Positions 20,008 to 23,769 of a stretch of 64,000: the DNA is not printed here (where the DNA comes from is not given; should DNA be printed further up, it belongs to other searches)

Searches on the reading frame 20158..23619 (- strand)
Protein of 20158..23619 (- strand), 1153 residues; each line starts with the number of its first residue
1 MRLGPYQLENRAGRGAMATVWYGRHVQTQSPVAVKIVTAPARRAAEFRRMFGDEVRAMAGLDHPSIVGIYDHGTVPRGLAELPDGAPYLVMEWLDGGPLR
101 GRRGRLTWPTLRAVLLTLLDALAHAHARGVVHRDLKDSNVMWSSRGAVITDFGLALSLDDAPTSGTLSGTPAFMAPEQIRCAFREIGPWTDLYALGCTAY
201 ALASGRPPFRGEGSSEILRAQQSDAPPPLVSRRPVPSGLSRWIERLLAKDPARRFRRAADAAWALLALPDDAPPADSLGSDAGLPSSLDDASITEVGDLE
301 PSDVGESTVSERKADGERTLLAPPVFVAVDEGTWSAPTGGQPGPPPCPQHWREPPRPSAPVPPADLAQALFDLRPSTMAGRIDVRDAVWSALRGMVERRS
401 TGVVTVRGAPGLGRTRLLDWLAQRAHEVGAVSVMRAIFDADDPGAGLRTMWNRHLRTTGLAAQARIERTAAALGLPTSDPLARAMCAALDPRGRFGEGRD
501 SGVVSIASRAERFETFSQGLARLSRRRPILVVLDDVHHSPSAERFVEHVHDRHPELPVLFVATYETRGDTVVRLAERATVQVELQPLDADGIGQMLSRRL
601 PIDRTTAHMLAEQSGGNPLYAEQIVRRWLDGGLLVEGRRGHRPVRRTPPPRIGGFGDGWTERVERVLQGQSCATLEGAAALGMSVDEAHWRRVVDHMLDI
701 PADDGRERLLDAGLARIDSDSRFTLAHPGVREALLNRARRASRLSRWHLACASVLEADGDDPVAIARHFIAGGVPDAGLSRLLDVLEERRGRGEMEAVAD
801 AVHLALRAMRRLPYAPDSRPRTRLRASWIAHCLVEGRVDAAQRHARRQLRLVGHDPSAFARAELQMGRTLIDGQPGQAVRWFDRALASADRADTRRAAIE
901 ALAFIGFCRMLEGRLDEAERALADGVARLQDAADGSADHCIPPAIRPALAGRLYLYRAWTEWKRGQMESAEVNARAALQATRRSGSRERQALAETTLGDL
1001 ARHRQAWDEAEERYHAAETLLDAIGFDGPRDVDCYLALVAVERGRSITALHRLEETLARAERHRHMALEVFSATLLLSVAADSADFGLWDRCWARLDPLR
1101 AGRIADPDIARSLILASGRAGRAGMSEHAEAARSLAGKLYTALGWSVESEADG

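Call 66: search_protein_families(library=pfam, proteins=[window:20158-23619:-], max_evalue=0.0001)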
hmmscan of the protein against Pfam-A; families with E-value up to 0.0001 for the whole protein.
window:20158-23619:- (1153 aa): 4 families
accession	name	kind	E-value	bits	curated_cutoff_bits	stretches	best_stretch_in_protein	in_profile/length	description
PF00069.31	Pkinase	-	4.4e-38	131.6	31.7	1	6-255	1-252/263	Protein kinase domain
PF07714.23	PK_Tyr_Ser-Thr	-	1.2e-19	71.1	23.1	1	8-254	3-248/258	Protein tyrosine and serine/threonine kinase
PF13191.12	AAA_16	-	2.7e-07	31.7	32.6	1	385-560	5-166/167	AAA ATPase domain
PF13401.12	AAA_22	-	2e-05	25.4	27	1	400-565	4-125/130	AAA domain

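Call 82: search_protein_families(library=padloc, proteins=[window:20161-23619:-], max_evalue=0.00001)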
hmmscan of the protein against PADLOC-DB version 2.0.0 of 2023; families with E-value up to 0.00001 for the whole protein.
window:20161-23619:- (1153 aa): 32 families (the best 25 are shown)
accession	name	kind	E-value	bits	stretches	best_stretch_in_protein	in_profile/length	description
PDLC04042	PD-T4-6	-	7.4e-62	207.6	1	4-269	9-273/292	-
PDLC04061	PD-T4-6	-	1.1e-56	191.4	1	4-261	16-276/510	-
PDLC04138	mad6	-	4.1e-55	185.9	1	6-270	53-315/659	mads_6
PDLC04053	PD-T4-6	-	6.9e-54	181.4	1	3-266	8-269/311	-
PDLC04039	PD-T4-6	-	2.1e-52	176.7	1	3-362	13-375/458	-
PDLC04054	PD-T4-6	-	3.4e-48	162.8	1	4-275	11-280/347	-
PDLC04043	PD-T4-6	-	2.8e-47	159.8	1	3-277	14-286/452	-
PDLC04041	PD-T4-6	-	8.5e-45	151.8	1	4-272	28-297/443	-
PDLC04052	PD-T4-6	-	7e-43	145.5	1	6-289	11-298/496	-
PDLC04060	PD-T4-6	-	1.6e-42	144.1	1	5-267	9-268/486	-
PDLC04050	PD-T4-6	-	1e-41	141.4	1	3-267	62-325/480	-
PDLC04057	PD-T4-6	-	3.1e-41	139.8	1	5-265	9-267/443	-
PDLC04047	PD-T4-6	-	5.4e-41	138.7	1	4-260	10-264/327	-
PDLC04040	PD-T4-6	-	3.5e-38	129.6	1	13-261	3-258/547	-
PDLC04064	PD-T4-6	-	8.1e-35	118.4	1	2-260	18-272/369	-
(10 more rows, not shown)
